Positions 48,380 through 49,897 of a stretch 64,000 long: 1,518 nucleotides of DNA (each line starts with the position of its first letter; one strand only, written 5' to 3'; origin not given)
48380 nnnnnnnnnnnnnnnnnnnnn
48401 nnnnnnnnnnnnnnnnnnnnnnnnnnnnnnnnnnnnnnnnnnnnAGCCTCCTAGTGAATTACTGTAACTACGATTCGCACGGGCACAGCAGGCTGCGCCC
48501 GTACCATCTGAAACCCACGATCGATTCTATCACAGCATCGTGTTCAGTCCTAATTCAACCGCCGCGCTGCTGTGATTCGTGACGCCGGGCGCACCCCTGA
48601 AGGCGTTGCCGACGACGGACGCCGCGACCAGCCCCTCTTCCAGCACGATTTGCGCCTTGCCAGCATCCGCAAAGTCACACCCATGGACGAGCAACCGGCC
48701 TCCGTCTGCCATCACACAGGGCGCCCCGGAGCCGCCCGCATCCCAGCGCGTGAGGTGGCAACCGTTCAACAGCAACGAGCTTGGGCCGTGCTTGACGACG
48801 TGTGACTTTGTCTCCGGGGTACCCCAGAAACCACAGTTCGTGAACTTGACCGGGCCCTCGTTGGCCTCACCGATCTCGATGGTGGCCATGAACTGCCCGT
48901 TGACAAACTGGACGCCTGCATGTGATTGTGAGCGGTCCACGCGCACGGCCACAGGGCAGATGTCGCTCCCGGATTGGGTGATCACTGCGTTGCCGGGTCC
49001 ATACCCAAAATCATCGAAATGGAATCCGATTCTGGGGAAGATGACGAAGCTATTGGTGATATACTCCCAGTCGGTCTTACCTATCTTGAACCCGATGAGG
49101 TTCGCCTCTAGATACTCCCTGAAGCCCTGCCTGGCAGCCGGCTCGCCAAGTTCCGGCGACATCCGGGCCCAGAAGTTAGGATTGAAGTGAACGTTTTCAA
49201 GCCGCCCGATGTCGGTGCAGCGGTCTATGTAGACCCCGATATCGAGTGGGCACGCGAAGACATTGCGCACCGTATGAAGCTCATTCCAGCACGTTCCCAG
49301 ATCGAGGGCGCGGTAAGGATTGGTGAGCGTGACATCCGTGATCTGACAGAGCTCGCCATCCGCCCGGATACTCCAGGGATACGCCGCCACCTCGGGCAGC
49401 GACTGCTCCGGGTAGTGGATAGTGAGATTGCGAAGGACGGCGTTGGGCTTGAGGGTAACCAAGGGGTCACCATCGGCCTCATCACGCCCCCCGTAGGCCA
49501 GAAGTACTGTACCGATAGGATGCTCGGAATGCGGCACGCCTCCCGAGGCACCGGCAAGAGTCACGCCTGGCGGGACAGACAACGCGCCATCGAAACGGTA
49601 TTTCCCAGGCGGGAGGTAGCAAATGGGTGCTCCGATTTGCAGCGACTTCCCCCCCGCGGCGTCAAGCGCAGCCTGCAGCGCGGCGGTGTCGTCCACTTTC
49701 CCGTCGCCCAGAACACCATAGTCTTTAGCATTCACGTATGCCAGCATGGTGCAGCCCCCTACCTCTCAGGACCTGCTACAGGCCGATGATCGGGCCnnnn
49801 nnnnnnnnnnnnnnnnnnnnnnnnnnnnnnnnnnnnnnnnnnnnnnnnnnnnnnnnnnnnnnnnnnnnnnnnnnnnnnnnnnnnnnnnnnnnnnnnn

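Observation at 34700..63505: A 29 kb, 20-gene single-strand glycan locus built mostly from families with no assigned activity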

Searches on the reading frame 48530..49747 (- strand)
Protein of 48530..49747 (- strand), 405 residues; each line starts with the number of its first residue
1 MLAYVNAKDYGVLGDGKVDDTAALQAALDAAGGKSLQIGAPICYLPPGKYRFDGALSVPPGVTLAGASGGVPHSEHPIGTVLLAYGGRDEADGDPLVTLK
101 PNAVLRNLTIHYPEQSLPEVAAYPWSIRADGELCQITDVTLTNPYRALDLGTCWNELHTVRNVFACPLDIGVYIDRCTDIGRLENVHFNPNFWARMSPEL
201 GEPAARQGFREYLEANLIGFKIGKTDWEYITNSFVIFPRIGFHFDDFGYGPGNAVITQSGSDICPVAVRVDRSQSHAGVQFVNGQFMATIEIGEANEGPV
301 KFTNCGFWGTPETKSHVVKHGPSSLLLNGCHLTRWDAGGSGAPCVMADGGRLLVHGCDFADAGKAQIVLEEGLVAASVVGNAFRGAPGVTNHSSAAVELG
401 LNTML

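Call 5: search_protein_families(library=pfam, proteins=[window:48530-49747:-], max_evalue=0.01)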
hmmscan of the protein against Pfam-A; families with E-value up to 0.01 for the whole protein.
window:48530-49747:- (405 aa): 1 family
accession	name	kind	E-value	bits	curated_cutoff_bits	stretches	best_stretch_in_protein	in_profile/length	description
PF12708.12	Pect-lyase_RHGA_epim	-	4.9e-14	53.1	27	1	4-73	1-67/213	Rhamnogalacturonase A/epimerase, pectate lyase-like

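Call 23: search_solved_structures(query=window:48530-49747:-, max_evalue=0.1)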
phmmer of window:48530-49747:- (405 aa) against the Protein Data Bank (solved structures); distinct sequences matched with E-value up to 0.1: 9.
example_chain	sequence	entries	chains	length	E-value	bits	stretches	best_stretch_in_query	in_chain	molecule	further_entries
5m5z_A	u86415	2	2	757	2.4e-08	36.8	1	4-52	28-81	Beta-1,3-glucanase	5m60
3eqn_A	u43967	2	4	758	1.8e-07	33.9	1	4-69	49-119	Glucan 1,3-beta-glucosidase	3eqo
5lw3_A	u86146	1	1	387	3.1e-07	33.1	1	6-68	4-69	Poly(beta-D-mannuronate) C5 epimerase 6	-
2pyg_A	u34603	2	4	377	1e-06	31.4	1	6-70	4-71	Poly(beta-D-mannuronate) C5 epimerase 4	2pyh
8xfq_A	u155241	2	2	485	1.4e-05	27.7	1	6-70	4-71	mannuronan 5-epimerase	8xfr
8ja4_A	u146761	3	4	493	1.4e-05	27.6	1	6-70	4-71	mannuronan 5-epimerase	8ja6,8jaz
7chu_A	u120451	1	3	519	0.0058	19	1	5-67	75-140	Putative pectin lyase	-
3zpp_A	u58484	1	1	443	0.011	18.1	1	5-51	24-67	CELL WALL SURFACE ANCHOR FAMILY PROTEIN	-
4mr0_A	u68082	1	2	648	0.028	16.8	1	6-51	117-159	Plasmin and fibronectin-binding protein A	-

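Call 34: search_protein_families(library=ncbifam, proteins=[window:48530-49747:-], max_evalue=0.001)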
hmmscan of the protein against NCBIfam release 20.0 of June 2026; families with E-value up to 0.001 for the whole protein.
window:48530-49747:- (405 aa): 1 family
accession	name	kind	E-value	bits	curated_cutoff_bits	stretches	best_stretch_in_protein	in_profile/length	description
TIGR03808.1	RR_plus_rpt_1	equivalog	0.00061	18.5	120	0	6-87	39-113/455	TIGR03808 family TAT-translocated repetitive protein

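Call 53: find_homologous_proteins(query=window:48530-49747:-, max_evalue=0.00001)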
Query window:48530-49747:- (405 aa): 666 proteins with E <= 0.00001 among 8000 candidates; the best 120 are listed.
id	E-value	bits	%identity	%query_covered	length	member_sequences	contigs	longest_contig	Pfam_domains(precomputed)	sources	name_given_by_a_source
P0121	3.7e-230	782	81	100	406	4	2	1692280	PF12708.13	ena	-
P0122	2.9e-227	773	81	99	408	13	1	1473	PF12708.13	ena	-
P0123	1.3e-226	771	80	100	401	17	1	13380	PF12708.13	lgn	-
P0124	1.7e-221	754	79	100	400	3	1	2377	PF12708.13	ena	-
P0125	6.2e-220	749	78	100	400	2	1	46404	PF12708.13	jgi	-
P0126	1.1e-219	748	87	89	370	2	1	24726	PF12708.13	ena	-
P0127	1.6e-212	724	77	99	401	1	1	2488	PF12708.13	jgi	jgi:hypothetical protein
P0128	3.9e-208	710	75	99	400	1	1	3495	PF12708.13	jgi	jgi:hypothetical protein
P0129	1.5e-202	692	72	100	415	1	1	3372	PF12708.13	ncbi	-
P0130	4.9e-202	690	72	99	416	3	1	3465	PF12708.13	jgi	jgi:hypothetical protein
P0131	1.1e-199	682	70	100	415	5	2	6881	PF12708.13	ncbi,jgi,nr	ncbi:MAG: hypothetical protein FJX75_25235 [Armatimonadetes bacterium]|nr:hypothetical protein [Arma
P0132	1.3e-199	682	72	99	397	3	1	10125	PF12708.13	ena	-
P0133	9.6e-199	679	70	99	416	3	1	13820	PF12708.13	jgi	jgi:hypothetical protein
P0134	1.3e-198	679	70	99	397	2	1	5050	PF12708.13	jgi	jgi:hypothetical protein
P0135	1.8e-198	678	72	99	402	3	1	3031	PF12708.13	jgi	-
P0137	4.4e-198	677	70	99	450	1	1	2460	PF12708.13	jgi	jgi:hypothetical protein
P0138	6.8e-198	676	71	100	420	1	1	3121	PF12708.13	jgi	-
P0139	1.2e-197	675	71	99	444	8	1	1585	PF12708.13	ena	-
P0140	2.0e-197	675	71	99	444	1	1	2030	PF12708.13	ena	-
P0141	2.8e-196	671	69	99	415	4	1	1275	PF12708.13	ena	-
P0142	3.0e-196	671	71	99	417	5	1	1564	PF12708.13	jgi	jgi:hypothetical protein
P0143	3.2e-196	671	69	99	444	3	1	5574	PF12708.13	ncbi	-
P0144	4.5e-196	670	71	99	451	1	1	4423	PF12708.13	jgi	jgi:hypothetical protein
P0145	5.7e-196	670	70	99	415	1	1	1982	PF12708.13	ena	-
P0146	7.0e-196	670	69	99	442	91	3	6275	PF12708.13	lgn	-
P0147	8.0e-196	669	69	99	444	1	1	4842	PF12708.13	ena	-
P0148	3.8e-195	667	71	99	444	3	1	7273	PF12708.13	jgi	-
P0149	4.5e-195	667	69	99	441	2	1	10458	PF12708.13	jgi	-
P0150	4.5e-195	667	70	99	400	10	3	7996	PF12708.13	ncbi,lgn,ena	-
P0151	6.3e-195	666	69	99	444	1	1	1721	PF12708.13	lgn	-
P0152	1.3e-194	665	68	100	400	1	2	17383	PF12708.13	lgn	-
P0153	2.6e-194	664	69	100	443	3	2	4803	PF12708.13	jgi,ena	-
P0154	2.9e-194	664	69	99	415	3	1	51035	PF12708.13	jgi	-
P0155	3.5e-194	664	70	99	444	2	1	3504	PF12708.13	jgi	jgi:hypothetical protein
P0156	5.9e-194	663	69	99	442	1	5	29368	PF12708.13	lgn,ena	-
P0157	6.2e-194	663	71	100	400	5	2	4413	PF12708.13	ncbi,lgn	-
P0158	6.8e-194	663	69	99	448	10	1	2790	PF12708.13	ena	-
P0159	7.2e-194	663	69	99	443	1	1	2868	PF12708.13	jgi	-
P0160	7.2e-194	663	70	99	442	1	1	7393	PF12708.13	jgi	-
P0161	7.3e-194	663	70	99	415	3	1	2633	PF12708.13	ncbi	-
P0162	8.4e-194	663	70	99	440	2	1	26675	PF12708.13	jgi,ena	-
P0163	1.2e-193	662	69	99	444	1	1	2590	PF12708.13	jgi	jgi:hypothetical protein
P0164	1.2e-193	662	70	99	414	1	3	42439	PF12708.13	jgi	jgi:hypothetical protein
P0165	1.7e-193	662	69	99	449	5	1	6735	PF12708.13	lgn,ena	-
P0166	1.9e-193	662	68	99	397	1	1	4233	PF12708.13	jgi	jgi:hypothetical protein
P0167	2.0e-193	661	69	99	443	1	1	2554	PF12708.13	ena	-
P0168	2.0e-193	661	69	99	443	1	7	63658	PF12708.13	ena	-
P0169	2.1e-193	661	69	99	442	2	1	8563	PF12708.13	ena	-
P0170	3.8e-193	661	70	99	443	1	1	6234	PF12708.13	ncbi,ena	-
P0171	4.9e-193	660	69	99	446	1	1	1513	PF12708.13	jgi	jgi:hypothetical protein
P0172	5.7e-193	660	69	99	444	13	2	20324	PF12708.13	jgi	jgi:hypothetical protein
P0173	7.6e-193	660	68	99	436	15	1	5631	PF12708.13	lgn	-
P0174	8.7e-193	659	70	99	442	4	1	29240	PF12708.13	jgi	-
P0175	2.0e-192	658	69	99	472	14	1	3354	PF12708.13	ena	-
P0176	2.2e-192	658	69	99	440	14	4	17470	PF12708.13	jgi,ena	-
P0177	2.5e-192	658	69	99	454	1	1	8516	PF12708.13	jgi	jgi:hypothetical protein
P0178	3.1e-192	658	68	99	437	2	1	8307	PF12708.13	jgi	jgi:hypothetical protein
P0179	3.1e-192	657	69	100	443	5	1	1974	PF12708.13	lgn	-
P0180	3.6e-192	657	69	99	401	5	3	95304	PF12708.13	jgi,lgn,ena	-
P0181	3.9e-192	657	70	99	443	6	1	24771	PF12708.13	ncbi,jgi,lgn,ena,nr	ncbi:MAG: glycoside hydrolase family 55 protein [Phycisphaerae bacterium]|nr:glycoside hydrolase fam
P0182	6.9e-192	656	71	99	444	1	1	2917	PF12708.13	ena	-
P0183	9.4e-192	656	68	99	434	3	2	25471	PF12708.13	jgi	jgi:hypothetical protein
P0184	1.2e-191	656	70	99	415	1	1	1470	PF12708.13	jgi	-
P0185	1.4e-191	655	70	99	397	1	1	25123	PF12708.13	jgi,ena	-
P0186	1.5e-191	655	70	99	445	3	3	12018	PF12708.13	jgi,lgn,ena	-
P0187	1.6e-191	655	69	99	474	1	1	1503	PF12708.13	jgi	jgi:hypothetical protein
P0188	1.7e-191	655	70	99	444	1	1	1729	PF12708.13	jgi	jgi:hypothetical protein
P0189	1.9e-191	655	69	99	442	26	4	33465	PF12708.13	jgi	jgi:hypothetical protein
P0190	2.3e-191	655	70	99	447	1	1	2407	PF12708.13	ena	-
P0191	2.7e-191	654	69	99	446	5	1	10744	PF12708.13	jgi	-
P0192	4.7e-191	654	69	99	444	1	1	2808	PF12708.13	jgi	jgi:hypothetical protein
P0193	6.0e-191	653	68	99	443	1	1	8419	PF12708.13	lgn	-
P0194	8.2e-191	653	69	99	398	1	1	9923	PF12708.13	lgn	-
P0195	8.9e-191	653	70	99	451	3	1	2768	PF12708.13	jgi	-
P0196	1.2e-190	652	69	99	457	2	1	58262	PF12708.13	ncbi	-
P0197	1.4e-190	652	69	99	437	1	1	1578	PF12708.13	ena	-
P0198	1.5e-190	652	68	99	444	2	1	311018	PF12708.13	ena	-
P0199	2.5e-190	651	68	99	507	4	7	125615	PF12708.13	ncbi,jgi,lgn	-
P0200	2.7e-190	651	68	99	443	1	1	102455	PF12708.13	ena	-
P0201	2.7e-190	651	68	99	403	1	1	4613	PF12708.13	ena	-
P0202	2.7e-190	651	68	99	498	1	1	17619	PF12708.13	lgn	-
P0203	2.7e-190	651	68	99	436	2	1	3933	PF12708.13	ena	-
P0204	3.3e-190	651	69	99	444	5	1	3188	PF12708.13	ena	-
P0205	4.0e-190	651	69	99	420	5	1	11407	PF12708.13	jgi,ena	-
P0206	4.7e-190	650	68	99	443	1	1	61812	PF12708.13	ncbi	-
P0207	7.4e-190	650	70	99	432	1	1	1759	PF12708.13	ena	-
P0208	9.2e-190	649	69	99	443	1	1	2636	PF12708.13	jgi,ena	-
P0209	1.0e-189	649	69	99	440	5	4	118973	PF12708.13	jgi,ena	-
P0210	1.2e-189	649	67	99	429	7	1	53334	PF12708.13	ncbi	-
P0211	1.5e-189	649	68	99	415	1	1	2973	PF12708.13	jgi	jgi:hypothetical protein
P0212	1.6e-189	649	68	99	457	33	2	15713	PF12708.13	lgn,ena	-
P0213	1.7e-189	649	67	99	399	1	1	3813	PF12708.13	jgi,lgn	jgi:hypothetical protein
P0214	1.7e-189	648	69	99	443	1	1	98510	PF12708.13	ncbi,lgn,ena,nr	ncbi:MAG: hypothetical protein FVQ85_19515 [Planctomycetes bacterium]|nr:hypothetical protein [Planc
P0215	1.9e-189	648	69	99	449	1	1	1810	PF12708.13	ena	-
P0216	2.2e-189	648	69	99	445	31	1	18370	PF12708.13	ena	-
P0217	2.6e-189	648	68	99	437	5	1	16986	PF12708.13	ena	-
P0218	3.4e-189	648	68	99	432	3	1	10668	PF12708.13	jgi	jgi:hypothetical protein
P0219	3.4e-189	647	68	99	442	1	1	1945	PF12708.13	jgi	-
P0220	3.7e-189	647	68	99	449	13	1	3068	PF12708.13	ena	-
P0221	4.0e-189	647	70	99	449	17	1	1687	PF12708.13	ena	-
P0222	4.0e-189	647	69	99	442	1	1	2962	PF12708.13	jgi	-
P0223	4.5e-189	647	69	98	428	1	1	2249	PF12708.13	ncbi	-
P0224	5.2e-189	647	69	99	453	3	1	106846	PF12708.13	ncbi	-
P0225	5.6e-189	647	69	98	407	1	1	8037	PF12708.13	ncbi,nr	ncbi:MAG: hypothetical protein JXQ71_00240 [Verrucomicrobia bacterium]|nr:hypothetical protein [Verr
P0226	5.9e-189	647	69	99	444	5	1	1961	PF12708.13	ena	-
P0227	7.5e-189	646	70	99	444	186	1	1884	PF12708.13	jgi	jgi:hypothetical protein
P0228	1.2e-188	646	69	99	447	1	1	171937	PF12708.13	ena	-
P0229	1.3e-188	646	68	99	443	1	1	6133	PF12708.13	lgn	-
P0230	1.4e-188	646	69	99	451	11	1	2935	PF12708.13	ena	-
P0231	2.0e-188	645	69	99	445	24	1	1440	PF12708.13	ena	-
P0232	2.2e-188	645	68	99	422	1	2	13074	PF12708.13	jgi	-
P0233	3.0e-188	644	68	99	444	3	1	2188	PF12708.13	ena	-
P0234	3.8e-188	644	68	99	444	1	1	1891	PF12708.13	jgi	jgi:Pectate lyase superfamily protein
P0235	3.8e-188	644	68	98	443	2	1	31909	PF12708.13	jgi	jgi:hypothetical protein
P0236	4.0e-188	644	69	99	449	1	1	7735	PF12708.13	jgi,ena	-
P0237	4.4e-188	644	69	99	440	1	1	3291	PF12708.13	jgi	jgi:hypothetical protein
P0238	4.6e-188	644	68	99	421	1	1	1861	PF12708.13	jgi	jgi:hypothetical protein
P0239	6.6e-188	643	69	99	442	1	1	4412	PF12708.13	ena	-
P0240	8.8e-188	643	68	99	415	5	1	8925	PF12708.13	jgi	-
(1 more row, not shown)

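Call 54: find_encoding_contigs(protein=P0198, flank=8000, max_places=2)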
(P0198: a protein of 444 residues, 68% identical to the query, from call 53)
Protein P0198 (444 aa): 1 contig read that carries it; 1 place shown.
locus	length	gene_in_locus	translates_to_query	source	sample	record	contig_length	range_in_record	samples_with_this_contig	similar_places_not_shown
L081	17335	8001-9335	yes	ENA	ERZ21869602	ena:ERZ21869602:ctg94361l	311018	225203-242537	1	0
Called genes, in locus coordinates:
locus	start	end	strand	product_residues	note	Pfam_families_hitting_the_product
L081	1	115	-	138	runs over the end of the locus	PF07592:DDE_Tnp_ISAZ013, PF13358:DDE_3 (weak)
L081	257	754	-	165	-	PF07592:DDE_Tnp_ISAZ013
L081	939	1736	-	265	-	PF13641:Glyco_tranf_2_3 (faint), PF00535:Glycos_transf_2, PF10111:Glyco_tranf_2_2 (weak)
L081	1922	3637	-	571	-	PF01408:GFO_IDH_MocA, PF02894:GFO_IDH_MocA_C (faint), PF22725:GFO_IDH_MocA_C3 (weak)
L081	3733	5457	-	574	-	PF01408:GFO_IDH_MocA, PF22725:GFO_IDH_MocA_C3 (faint)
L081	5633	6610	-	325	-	PF07681:DoxX (faint)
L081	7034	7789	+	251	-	PF01209:Ubie_methyltran, PF13489:Methyltransf_23, PF05175:MTS (weak), PF13847:Methyltransf_31, PF08241:Methyltransf_11, PF08242:Methyltransf_12, PF13649:Methyltransf_25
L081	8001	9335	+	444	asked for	PF12708:Pect-lyase_RHGA_epim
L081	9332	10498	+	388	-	PF00817:IMS, PF11798:IMS_HHH (weak), PF21704:POLH-Rev1_HhH (weak), PF21999:IMS_HHH_1 (weak), PF11799:IMS_C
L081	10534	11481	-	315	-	PF00480:ROK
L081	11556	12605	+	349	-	PF06439:3keto-disac_hyd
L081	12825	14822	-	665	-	PF00004:AAA, PF17862:AAA_lid_3, PF01434:Peptidase_M41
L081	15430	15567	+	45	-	PF06245:DUF1015 (weak)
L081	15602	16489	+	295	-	PF06245:DUF1015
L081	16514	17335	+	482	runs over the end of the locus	PF02463:SMC_N (faint), PF13175:AAA_15, PF13476:AAA_23, PF13304:AAA_21, PF13175:AAA_15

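Call 55: find_encoding_contigs(protein=P0214, flank=8000, max_places=2)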
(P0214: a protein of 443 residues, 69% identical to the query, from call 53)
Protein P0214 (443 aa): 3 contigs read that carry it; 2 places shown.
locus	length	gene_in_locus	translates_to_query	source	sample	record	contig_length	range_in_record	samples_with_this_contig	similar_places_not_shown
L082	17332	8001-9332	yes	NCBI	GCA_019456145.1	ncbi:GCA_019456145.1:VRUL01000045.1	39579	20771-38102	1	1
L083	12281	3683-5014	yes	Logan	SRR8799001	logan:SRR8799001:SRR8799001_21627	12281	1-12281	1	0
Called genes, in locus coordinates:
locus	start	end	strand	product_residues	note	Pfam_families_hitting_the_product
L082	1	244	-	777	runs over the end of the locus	PF04313:HSDR_N (weak), PF00270:DEAD, PF04851:ResIII, PF18766:SWI2_SNF2, PF00271:Helicase_C (faint)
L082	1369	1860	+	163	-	PF13482:RNase_H_2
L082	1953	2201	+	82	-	-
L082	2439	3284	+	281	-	PF12797:Fer4_2 (faint), PF12838:Fer4_7, PF00037:Fer4 (weak), PF12837:Fer4_6 (weak), PF13187:Fer4_9, PF13237:Fer4_10 (weak), PF14697:Fer4_21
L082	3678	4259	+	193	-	PF00578:AhpC-TSA, PF08534:Redoxin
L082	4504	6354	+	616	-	PF00580:UvrD-helicase, PF01443:Viral_helicase1 (faint), PF13245:AAA_19, PF13361:UvrD_C, PF13538:UvrD_C_2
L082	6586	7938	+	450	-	-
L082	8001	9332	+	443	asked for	PF12708:Pect-lyase_RHGA_epim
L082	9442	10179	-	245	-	PF01435:Peptidase_M48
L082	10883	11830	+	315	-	PF13646:HEAT_2 (weak)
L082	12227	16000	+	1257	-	PF13428:TPR_14 (faint), PF14559:TPR_19 (faint), PF07719:TPR_2 (faint), PF13181:TPR_8 (faint), PF13432:TPR_16 (faint), PF20698:PIN-TPR-GreABC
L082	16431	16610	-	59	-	-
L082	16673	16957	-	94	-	-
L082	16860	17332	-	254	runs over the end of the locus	-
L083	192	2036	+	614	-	PF00580:UvrD-helicase, PF01443:Viral_helicase1 (faint), PF13245:AAA_19, PF13361:UvrD_C, PF13538:UvrD_C_2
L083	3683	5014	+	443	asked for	PF12708:Pect-lyase_RHGA_epim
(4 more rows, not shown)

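Call 58: find_encoding_contigs(protein=P0121, flank=10000, max_places=2)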
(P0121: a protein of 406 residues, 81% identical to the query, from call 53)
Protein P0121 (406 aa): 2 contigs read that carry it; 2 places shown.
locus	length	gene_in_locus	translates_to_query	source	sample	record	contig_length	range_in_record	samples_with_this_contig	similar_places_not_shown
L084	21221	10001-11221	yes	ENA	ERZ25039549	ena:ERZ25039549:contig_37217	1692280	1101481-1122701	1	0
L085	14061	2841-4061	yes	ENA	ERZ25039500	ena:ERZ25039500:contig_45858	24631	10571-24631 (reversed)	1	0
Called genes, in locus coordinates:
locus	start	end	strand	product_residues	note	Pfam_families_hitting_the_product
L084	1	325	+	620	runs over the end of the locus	PF00496:SBP_bac_5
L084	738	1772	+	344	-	PF00528:BPD_transp_1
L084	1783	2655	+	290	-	PF00528:BPD_transp_1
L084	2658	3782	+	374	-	PF00005:ABC_tran, PF13304:AAA_21 (faint), PF08352:oligo_HPY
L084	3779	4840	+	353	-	PF00005:ABC_tran, PF08352:oligo_HPY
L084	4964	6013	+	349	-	PF01408:GFO_IDH_MocA, PF03807:F420_oxidored (faint), PF02894:GFO_IDH_MocA_C, PF22725:GFO_IDH_MocA_C3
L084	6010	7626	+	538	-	PF20957:GxGYxYP_N_2nd, PF20958:GxGYxYP_N_3rd, PF14323:GxGYxYP_C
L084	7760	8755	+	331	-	PF01408:GFO_IDH_MocA, PF02894:GFO_IDH_MocA_C, PF22725:GFO_IDH_MocA_C3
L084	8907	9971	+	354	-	PF01408:GFO_IDH_MocA, PF22725:GFO_IDH_MocA_C3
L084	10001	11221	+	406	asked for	PF12708:Pect-lyase_RHGA_epim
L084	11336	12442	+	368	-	PF01408:GFO_IDH_MocA, PF02894:GFO_IDH_MocA_C, PF22725:GFO_IDH_MocA_C3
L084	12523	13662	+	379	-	PF01408:GFO_IDH_MocA, PF02894:GFO_IDH_MocA_C (faint), PF22725:GFO_IDH_MocA_C3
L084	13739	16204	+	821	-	-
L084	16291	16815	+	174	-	-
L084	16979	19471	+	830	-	PF16216:GxGYxYP_N, PF20958:GxGYxYP_N_3rd, PF14323:GxGYxYP_C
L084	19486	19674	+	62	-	-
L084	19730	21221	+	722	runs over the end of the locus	PF16216:GxGYxYP_N (weak), PF20958:GxGYxYP_N_3rd, PF14323:GxGYxYP_C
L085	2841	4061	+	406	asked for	PF12708:Pect-lyase_RHGA_epim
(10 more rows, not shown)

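Call 64: predict_structure(alignment_id=A2)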
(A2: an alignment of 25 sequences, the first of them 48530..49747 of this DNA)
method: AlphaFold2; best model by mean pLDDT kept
length: 405 residues; sequences in the alignment: 25
mean_pLDDT: 85.3   pTM: 0.85
mean pLDDT of the five models: 85.3, 84.1, 76.9, 76.2, 76.1
residues with pLDDT >= 90: 209; 70-90: 138; 50-70: 41; < 50: 17
segments of 3 or more residues with pLDDT < 50: 194-204, 259-261
pLDDT, mean of each block of 10 residues (from residue 1): 83 93 96 67 92 93 85 60 81 87 92 63 87 91 87 84 87 84 84 50 58 84 84 81 86 63 78 91 89 96 92 93 97 92 97 97 94 98 93 97 92
secondary structure, 60 per line:
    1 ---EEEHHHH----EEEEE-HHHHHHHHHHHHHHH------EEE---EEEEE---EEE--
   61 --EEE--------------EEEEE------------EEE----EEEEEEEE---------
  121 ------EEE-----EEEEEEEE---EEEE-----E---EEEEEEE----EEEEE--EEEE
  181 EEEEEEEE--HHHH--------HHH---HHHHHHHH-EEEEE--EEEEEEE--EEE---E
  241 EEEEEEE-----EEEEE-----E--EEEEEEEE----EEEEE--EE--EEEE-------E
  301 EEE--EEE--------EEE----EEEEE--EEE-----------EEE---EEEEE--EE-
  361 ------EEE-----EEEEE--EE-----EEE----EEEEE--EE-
elements in order: E4-6 H7-10 E15-19 H21-35 E42-44 E48-52 E56-58 E63-65 E80-84 E97-99 E104-111 E127-129 E135-142 E146-149 E159-165 E170-174 E177-188 H191-194 H209-216 E218-222 E225-231 E234-236 E240-247 E253-257 E266-273 E278-282 E289-292 E300-303 E306-308 E317-319 E324-328 E331-333 E345-347 E351-355 E367-369 E375-379 E389-391 E396-400
